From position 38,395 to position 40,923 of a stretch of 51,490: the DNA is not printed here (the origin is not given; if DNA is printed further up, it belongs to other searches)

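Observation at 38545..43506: AT-rich four-gene cassette: NTPase-PIG-L deacetylase, 1-TM protein, DUF3800-like protein and retron-type RT (candidate undescribed defence system)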

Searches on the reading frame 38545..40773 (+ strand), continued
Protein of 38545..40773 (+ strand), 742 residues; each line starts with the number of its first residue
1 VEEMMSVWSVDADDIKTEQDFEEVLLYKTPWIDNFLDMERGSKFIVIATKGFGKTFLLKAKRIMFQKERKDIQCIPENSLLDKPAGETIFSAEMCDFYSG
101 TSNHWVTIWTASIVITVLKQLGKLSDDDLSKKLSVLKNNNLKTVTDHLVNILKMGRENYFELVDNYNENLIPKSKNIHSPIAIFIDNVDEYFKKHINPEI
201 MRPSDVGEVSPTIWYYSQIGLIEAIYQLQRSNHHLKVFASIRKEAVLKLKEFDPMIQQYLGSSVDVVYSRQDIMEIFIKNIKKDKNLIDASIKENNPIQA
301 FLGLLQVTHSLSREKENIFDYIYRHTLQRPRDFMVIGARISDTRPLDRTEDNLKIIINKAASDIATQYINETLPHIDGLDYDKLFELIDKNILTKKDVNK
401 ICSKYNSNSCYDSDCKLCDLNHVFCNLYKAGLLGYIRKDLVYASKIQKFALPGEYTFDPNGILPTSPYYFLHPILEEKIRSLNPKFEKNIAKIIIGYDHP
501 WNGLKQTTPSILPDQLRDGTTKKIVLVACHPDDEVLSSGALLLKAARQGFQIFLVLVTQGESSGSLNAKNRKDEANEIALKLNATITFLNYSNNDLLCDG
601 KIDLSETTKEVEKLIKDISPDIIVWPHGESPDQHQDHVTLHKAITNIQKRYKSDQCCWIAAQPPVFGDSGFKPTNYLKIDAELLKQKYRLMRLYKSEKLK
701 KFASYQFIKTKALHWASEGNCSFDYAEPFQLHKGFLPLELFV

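Call 75: fold_search(model_id=the predicted structure, library=pdb)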
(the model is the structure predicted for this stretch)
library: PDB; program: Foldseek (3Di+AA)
matches with E <= 10: 911; with E <= 0.001: 0
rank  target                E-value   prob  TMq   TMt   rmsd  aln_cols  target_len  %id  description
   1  9ria_B                2.9e-03  0.99  0.28  0.25  15.4       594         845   10  Cryo-EM structure of tomato NRC3-AVRcap1b complex (released 2025-07-23)
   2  4xm1_B                5.0e-03  1.00  0.15  0.32  10.3       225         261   20  N,N'-diacetylchitobiose deacetylase from Pyrococcus furiosus in the presence of cadmium (released 2015-06-10)
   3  8bgo_C                8.5e-03  0.99  0.13  0.29  11.1       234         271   19  N,N-diacetylchitobiose deacetylase from Pyrococcus chitonophagus with substrate N,N-diacetylchitobiose (released 2023-01-11)
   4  8bgo_A                1.0e-02  0.99  0.13  0.29  11.1       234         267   19  N,N-diacetylchitobiose deacetylase from Pyrococcus chitonophagus with substrate N,N-diacetylchitobiose (released 2023-01-11)
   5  4xm2_B                1.2e-02  1.00  0.15  0.34  10.2       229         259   18  N,N'-diacetylchitobiose deacetylase from Pyrococcus furiosus in the absence of cadmium (released 2015-06-10)
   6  4xm0_A                1.2e-02  0.98  0.15  0.33  17.8       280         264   18  N,N'-diacetylchitobiose deacetylase (SeMet derivative) from Pyrococcus furiosus in the absence of cadmium (released 2015-06-10)
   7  8bgn_A                1.4e-02  0.99  0.14  0.31  10.7       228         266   20  N,N-diacetylchitobiose deacetylase from Pyrococcus chitonophagus (released 2023-01-11)
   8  7jgr_A                1.4e-02  0.80  0.18  0.29  17.0       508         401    9  Structure of Drosophila ORC bound to DNA (84 bp) and Cdc6 (released 2020-09-09)
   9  8bgo_B                1.7e-02  0.97  0.13  0.29  11.1       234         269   19  N,N-diacetylchitobiose deacetylase from Pyrococcus chitonophagus with substrate N,N-diacetylchitobiose (released 2023-01-11)
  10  4xm0_B                2.2e-02  0.97  0.14  0.32  10.7       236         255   18  N,N'-diacetylchitobiose deacetylase (SeMet derivative) from Pyrococcus furiosus in the absence of cadmium (released 2015-06-10)
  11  9rai_f                2.7e-02  0.20  0.13  0.13  26.5       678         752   12  Structure of the S.aureus MecA/ClpC/ClpP degradation system (released 2025-09-10)
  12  4xm1_A                3.1e-02  0.95  0.15  0.32  12.8       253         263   18  N,N'-diacetylchitobiose deacetylase from Pyrococcus furiosus in the presence of cadmium (released 2015-06-10)
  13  4xm1_D                3.4e-02  0.98  0.14  0.32  10.3       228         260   19  N,N'-diacetylchitobiose deacetylase from Pyrococcus furiosus in the presence of cadmium (released 2015-06-10)
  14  4xm2_A                3.4e-02  0.97  0.14  0.31  10.4       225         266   20  N,N'-diacetylchitobiose deacetylase from Pyrococcus furiosus in the absence of cadmium (released 2015-06-10)
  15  9gi1_f                3.6e-02  0.18  0.14  0.17  26.8       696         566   12  Structure of the S.aureus MecA/ClpC/ClpP degradation system (released 2025-08-20)
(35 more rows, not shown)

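Call 83: search_protein_families(library=pfam, proteins=[P0064, P0012, L001:889-1866:+, L001:308-862:+], max_evalue=1)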
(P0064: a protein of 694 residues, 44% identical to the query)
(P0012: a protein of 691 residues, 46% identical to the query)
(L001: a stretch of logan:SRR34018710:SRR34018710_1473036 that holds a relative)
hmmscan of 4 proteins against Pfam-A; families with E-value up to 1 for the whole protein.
P0064 (694 aa): 1 family
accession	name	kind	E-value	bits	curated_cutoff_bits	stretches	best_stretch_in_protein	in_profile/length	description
PF23275.1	TPR_23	-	0.16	12.3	27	1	513-570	125-184/234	ESX-1 secretion-associated protein EspA-like, TPR repeats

P0012 (691 aa): 1 family
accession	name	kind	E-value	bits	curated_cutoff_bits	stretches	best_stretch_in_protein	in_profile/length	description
PF10236.15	DAP3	-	0.059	13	23.1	1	32-64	18-51/311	Mitochondrial ribosomal death-associated protein 3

L001:889-1866:+ (325 aa): 1 family
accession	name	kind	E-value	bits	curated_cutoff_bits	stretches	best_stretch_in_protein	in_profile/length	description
PF12358.13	DUF3644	-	7.4e-49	166.3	27.6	1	7-201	1-180/183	Domain of unknown function (DUF3644)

L001:308-862:+ (184 aa): 1 family
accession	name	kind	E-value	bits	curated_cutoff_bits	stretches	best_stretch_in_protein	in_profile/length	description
PF10847.13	DUF2656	-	0.0074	16.8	28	1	42-84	82-124/141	Protein of unknown function (DUF2656)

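Call 84: search_protein_families(library=ncbifam, proteins=[P0064, P0004, P0005, P0003], max_evalue=0.01)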
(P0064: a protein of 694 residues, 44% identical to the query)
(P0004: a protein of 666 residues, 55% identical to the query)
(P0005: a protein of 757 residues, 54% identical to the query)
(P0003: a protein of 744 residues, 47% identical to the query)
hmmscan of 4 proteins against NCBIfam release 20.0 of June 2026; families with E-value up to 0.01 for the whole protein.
P0064 (694 aa): 1 family
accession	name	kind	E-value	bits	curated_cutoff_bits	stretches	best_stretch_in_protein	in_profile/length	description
NF047389.1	ATPase_Sll1717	subfamily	4.6e-23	82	75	1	25-467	20-450/454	P-loop ATPase, Sll1717 family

P0004 (666 aa): 1 family
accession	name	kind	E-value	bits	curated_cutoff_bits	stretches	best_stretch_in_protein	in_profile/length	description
NF047389.1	ATPase_Sll1717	subfamily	3.2e-21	76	75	1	16-475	11-450/454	P-loop ATPase, Sll1717 family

P0005 (757 aa): 20 families
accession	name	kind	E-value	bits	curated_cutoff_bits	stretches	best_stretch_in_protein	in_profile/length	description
NF047741.1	antiphage_MADS6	equivalog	1.3e-28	99.9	460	2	591-750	302-455/612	methylation-associated defense system protein kinase MAD6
NF033483.0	PknB_PASTA_kin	equivalog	8.9e-27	94.3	450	1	479-690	10-208/563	Stk1 family PASTA domain-containing Ser/Thr kinase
NF052427.1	StpK7MSMEG_1200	equivalog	7.9e-19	67.6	900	1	518-690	45-209/601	serine/threonine protein kinase StpK7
NF047389.1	ATPase_Sll1717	subfamily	1.3e-17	64.1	75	1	4-440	29-449/454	P-loop ATPase, Sll1717 family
NF043056.1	T4SS_LegK1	equivalog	2.9e-16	59.1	550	1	556-756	151-358/516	Dot/Icm T4SS effector kinase LegK1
TIGR03903.1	TOMM_kin_cyc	equivalog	5.9e-15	54.2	705.75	1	507-715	3-211/1267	TOMM system kinase/cyclase fusion protein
NF038150.1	lanthi_synth_IV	equivalog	9e-14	50.7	650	1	556-687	265-393/851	class IV lanthionine synthetase LanL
TIGR03724.2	arch_bud32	equivalog_domain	9.4e-11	41.6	125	1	558-636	67-133/193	KEOPS complex kinase/ATPase Bud32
NF011464.0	PRK14879.1-7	equivalog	1.4e-09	38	246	1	550-636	73-151/221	Kae1-associated kinase Bud32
NF053615.1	SerThrKinAfsKStmc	equivalog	2.5e-09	36.4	1300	1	596-731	120-247/809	protein serine/threonine kinase AfsK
NF038151.1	lanthi_synth_III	equivalog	8.1e-09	34.4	575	1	557-683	297-422/833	class III lanthionine synthetase LanKC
NF011463.0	PRK14879.1-4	equivalog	1.1e-08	34.8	188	1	560-636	94-162/237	Kae1-associated kinase Bud32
NF058632.1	SerThrKinPrkT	equivalog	2.6e-08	33.2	280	1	479-690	24-214/322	serine/threonine protein kinase PrkT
NF007174.0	PRK09605.1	equivalog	1.8e-07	30.1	447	1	550-636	403-475/535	bifunctional N(6)-L-threonylcarbamoyladenine synthase/serine/threonine protein kinase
NF009651.0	PRK13184.1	equivalog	3.2e-06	25.4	839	1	562-638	80-164/932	serine/threonine-protein kinase PknD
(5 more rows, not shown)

P0003 (744 aa): 4 families
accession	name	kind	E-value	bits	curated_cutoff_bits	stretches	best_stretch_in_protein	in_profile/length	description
NF047389.1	ATPase_Sll1717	subfamily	5.6e-21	75.2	75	1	15-475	10-451/454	P-loop ATPase, Sll1717 family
TIGR04001.1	thiol_BshB1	equivalog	4.2e-11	43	182.5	1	527-639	7-113/226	bacillithiol biosynthesis deacetylase BshB1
NF002557.0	PRK02122.1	subfamily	0.0012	17.1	384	1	479-561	333-410/653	glucosamine-6-phosphate deaminase-like protein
TIGR03445.1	mycothiol_MshB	equivalog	0.0016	18.3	224.35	0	526-566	2-42/284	N-acetyl-1-D-myo-inositol-2-amino-2-deoxy-alpha-D-glucopyranoside deacetylase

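Call 88: search_protein_families(library=padloc, proteins=[P0004, P0005, P0064, P0003, L001:889-1866:+, L001:308-862:+], max_evalue=0.01)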
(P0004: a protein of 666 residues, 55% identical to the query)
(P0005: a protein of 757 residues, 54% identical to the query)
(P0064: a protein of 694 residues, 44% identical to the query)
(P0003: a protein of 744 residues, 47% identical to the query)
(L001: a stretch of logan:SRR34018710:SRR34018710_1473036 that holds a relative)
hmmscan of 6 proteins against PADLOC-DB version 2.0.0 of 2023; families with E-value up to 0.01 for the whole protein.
P0004 (666 aa): 0 families

P0005 (757 aa): 35 families (the best 25 are shown)
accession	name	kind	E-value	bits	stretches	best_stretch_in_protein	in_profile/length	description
PDLC04138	mad6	-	3.7e-41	139.8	1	478-750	53-308/659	mads_6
PDLC04047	PD-T4-6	-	2.4e-34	116.9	1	474-719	8-235/327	-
PDLC04042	PD-T4-6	-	2.8e-31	107.2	1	476-705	9-227/292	-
PDLC04053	PD-T4-6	-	1.1e-30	105.2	1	475-704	8-225/311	-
PDLC04060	PD-T4-6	-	9.8e-30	101.9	1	479-691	11-210/486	-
PDLC04054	PD-T4-6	-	4.1e-28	96.8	1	473-703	7-226/347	-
PDLC03920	MkoA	-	2.3e-25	87.1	1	506-753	31-275/1112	-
PDLC04056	PD-T4-6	-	1e-24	85.4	1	520-688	43-208/415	-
PDLC04044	PD-T4-6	-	2e-24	84.4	1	553-690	109-239/372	-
PDLC04043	PD-T4-6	-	4.4e-23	80.1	1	476-691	15-218/452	-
PDLC04062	PD-T4-6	-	1.2e-22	78.6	1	555-691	108-239/450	-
PDLC04048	PD-T4-6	-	3.1e-22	77.4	1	477-691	11-213/354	-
PDLC04039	PD-T4-6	-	2.5e-20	70.9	1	507-690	39-215/458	-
PDLC04061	PD-T4-6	-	4.1e-20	70.8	1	506-691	40-224/510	-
PDLC04046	PD-T4-6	-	5.9e-20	69.8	1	555-687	87-220/427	-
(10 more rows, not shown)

P0064 (694 aa): 0 families

P0003 (744 aa): 0 families

L001:889-1866:+ (325 aa): 9 families
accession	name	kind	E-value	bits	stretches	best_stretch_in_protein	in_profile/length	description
PDLC04954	PDC-S19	-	7e-130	431.2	1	1-324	1-328/330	-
PDLC04955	PDC-S19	-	1.2e-35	121.4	2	6-192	9-173/338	-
PDLC04953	PDC-S19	-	1.1e-28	98.6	1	4-182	6-168/333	-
PDLC04952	PDC-S19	-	2.2e-21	74.8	2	1-67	1-65/328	-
PDLC04949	PDC-S19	-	1.1e-13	49.2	1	5-66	7-66/334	-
PDLC04950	PDC-S19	-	5.9e-13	46.8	1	3-221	6-213/353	-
PDLC04948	PDC-S19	-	7.8e-11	40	1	4-179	11-171/325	-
PDLC04951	PDC-S19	-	1.1e-07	29.3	1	1-60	1-59/357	-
PDLC04947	PDC-S19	-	0.00028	18.3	1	2-59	4-60/355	-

L001:308-862:+ (184 aa): 0 families

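Call 100: search_solved_structures(query=A4, max_evalue=1, show_alignments=1)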
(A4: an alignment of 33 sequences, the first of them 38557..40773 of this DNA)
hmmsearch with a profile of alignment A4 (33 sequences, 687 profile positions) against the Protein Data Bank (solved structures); distinct sequences matched with E-value up to 1: 3.
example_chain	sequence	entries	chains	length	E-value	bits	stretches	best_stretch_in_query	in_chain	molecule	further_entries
6qfm_A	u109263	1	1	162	0.24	13.1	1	82-146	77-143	Induced myeloid leukemia cell differentiation protein Mcl-1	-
1wsx_A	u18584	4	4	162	0.24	13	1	82-146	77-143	myeloid cell leukemia sequence 1 | Myeloid cell leukemia-1 protein Mcl-1 homolog | Induced myeloid leukemia cell differentiation protein Mcl-1 homolog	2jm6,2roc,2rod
4g35_A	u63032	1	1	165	0.25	13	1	82-146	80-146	Induced myeloid leukemia cell differentiation protein Mcl-1 homolog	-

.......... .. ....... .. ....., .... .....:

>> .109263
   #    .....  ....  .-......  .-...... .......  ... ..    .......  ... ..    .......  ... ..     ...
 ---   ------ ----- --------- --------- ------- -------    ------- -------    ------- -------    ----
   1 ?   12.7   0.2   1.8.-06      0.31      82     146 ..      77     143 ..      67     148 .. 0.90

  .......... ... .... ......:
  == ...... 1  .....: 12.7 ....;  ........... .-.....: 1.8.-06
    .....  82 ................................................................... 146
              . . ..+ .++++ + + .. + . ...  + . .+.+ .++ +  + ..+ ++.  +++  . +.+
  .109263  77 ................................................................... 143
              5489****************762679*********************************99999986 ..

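Call 103: search_protein_families(library=phrogs, proteins=[window:38557-40773:+], max_evalue=0.001)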
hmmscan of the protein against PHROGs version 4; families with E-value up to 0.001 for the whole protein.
window:38557-40773:+ (738 aa): 1 family
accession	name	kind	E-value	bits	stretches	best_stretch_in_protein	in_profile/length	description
phrog_11796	-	unknown function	1.1e-20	75.7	1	519-727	3-208/217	-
